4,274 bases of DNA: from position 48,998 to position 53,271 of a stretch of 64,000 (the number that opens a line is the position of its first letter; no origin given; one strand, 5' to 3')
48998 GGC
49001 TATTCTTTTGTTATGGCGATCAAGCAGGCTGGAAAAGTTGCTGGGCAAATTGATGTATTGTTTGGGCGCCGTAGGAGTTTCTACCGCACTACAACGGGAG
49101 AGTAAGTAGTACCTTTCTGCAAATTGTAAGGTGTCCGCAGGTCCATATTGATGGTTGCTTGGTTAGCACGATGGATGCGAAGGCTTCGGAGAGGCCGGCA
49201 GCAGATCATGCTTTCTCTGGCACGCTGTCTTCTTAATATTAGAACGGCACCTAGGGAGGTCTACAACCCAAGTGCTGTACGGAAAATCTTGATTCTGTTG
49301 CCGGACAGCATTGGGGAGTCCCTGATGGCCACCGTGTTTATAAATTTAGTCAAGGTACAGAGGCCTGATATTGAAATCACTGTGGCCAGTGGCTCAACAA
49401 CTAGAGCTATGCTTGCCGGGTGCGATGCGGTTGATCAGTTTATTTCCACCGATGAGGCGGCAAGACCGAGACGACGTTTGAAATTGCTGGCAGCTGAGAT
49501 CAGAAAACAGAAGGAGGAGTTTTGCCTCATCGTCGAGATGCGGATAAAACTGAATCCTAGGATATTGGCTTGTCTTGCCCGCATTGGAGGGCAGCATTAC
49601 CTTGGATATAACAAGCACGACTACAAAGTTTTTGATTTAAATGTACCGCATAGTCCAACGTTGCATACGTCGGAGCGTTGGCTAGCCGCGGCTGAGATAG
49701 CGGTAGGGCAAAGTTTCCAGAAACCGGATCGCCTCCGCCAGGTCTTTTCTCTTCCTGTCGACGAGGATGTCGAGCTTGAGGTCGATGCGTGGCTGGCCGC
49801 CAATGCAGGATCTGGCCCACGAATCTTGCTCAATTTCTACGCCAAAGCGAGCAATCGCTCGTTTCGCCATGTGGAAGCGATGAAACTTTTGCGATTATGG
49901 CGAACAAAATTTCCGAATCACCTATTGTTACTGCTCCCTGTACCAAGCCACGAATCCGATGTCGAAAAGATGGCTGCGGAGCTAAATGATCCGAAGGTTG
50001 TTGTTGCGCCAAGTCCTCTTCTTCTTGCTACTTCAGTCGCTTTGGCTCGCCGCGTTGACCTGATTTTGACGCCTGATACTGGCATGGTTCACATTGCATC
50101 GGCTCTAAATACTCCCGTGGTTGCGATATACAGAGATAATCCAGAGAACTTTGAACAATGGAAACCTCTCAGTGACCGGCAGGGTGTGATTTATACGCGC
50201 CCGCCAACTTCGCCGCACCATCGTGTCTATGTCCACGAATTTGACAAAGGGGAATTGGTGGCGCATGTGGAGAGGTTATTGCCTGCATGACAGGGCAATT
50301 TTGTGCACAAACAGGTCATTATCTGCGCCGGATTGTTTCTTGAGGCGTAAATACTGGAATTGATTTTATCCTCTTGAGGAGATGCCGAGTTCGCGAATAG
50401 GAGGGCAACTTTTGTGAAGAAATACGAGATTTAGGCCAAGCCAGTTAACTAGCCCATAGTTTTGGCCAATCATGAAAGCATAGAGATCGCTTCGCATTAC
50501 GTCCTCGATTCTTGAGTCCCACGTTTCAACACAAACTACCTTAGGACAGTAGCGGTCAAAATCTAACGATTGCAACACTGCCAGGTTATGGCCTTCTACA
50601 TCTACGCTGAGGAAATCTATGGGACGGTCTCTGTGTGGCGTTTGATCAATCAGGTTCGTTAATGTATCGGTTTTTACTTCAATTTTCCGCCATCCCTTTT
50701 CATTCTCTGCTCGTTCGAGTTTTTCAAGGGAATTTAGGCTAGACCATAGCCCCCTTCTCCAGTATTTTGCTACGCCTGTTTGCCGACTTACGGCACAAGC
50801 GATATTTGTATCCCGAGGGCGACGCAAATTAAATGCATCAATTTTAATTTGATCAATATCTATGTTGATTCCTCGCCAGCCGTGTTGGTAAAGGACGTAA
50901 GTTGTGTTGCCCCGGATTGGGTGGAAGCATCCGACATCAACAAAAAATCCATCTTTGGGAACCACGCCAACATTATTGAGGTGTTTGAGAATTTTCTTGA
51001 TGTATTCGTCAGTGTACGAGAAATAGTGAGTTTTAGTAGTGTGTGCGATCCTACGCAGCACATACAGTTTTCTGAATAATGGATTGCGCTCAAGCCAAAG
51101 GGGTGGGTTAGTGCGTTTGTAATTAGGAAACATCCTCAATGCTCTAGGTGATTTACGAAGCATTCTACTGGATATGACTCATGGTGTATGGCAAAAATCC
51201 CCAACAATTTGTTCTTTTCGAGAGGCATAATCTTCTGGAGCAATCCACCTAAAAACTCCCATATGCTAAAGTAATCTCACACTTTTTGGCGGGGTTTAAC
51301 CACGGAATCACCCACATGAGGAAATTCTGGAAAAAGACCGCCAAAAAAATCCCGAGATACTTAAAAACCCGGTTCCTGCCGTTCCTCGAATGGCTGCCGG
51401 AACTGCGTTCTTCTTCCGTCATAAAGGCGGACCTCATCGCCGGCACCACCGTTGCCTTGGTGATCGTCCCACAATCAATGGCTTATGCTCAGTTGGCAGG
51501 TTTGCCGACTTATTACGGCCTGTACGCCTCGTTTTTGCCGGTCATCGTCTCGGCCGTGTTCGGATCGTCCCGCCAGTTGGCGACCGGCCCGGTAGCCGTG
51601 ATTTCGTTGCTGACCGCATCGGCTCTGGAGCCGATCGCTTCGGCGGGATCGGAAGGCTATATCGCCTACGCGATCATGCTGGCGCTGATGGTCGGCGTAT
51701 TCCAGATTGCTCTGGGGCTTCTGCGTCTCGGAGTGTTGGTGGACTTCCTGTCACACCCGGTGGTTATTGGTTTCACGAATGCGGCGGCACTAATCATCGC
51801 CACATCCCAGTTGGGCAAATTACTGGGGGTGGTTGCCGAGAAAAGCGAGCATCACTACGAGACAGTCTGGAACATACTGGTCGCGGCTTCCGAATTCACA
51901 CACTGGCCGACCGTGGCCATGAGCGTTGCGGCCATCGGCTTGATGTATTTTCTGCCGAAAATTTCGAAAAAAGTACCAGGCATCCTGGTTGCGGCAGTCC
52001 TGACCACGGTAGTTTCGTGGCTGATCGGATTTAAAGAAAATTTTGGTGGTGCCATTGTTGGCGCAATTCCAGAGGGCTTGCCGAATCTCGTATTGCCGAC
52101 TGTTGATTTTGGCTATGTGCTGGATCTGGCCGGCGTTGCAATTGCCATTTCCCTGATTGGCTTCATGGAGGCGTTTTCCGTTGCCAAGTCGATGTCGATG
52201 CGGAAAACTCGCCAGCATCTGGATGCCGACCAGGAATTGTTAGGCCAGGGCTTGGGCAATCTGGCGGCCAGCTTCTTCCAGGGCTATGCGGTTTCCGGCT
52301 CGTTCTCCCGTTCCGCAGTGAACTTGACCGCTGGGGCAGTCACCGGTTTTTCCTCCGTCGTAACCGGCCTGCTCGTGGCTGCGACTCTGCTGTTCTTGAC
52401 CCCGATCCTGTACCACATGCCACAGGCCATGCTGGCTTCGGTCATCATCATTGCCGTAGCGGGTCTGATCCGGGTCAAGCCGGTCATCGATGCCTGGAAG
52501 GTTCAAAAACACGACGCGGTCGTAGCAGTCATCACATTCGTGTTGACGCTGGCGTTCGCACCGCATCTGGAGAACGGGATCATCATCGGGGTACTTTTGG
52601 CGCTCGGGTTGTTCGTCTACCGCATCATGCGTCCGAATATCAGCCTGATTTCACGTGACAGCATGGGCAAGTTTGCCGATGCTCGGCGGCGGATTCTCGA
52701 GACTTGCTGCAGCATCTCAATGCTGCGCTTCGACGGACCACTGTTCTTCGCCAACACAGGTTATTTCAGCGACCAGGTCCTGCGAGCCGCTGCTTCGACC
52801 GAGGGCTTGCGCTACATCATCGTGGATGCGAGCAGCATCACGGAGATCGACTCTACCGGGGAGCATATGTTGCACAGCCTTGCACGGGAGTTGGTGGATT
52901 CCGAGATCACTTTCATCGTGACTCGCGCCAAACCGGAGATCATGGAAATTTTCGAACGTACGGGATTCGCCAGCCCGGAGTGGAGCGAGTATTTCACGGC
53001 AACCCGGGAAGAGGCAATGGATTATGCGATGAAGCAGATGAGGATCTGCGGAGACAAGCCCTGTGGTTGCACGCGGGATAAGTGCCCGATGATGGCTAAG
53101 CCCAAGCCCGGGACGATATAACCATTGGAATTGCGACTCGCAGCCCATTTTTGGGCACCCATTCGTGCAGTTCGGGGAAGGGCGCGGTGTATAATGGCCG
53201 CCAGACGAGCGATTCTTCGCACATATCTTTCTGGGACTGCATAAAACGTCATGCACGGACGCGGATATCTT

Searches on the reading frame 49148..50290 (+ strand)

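Call 30: search_protein_families(library=pfam, proteins=[window:49148-50290:+], max_evalue=0.00001)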
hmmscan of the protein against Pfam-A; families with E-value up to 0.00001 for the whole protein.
window:49148-50290:+ (380 aa): 1 family
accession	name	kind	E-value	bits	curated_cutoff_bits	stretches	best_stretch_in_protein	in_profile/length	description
PF01075.23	Glyco_transf_9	-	1.3e-13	51.3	22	1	267-353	148-232/247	Glycosyltransferase family 9 (heptosyltransferase)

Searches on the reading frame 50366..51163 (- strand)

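Call 50: search_protein_families(library=pfam, proteins=[window:50366-51163:-], max_evalue=0.00001)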
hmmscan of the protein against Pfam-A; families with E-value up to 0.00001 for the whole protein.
window:50366-51163:- (265 aa): 1 family
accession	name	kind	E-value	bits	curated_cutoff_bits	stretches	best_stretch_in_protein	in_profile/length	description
PF05050.19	Methyltransf_21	-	1.1e-11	45.7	22.7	1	85-214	10-148/173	Methyltransferase FkbM domain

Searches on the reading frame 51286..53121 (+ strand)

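Call 50: search_protein_families(library=pfam, proteins=[window:51286-53121:+], max_evalue=0.00001)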
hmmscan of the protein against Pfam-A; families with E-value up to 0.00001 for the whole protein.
window:51286-53121:+ (611 aa): 2 families
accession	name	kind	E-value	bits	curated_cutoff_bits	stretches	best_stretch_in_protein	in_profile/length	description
PF00916.26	Sulfate_transp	-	9.3e-105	350.9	23.2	1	47-417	2-380/380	Sulfate permease family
PF01740.26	STAS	-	6.3e-15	55.3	22.6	1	476-562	9-94/106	STAS domain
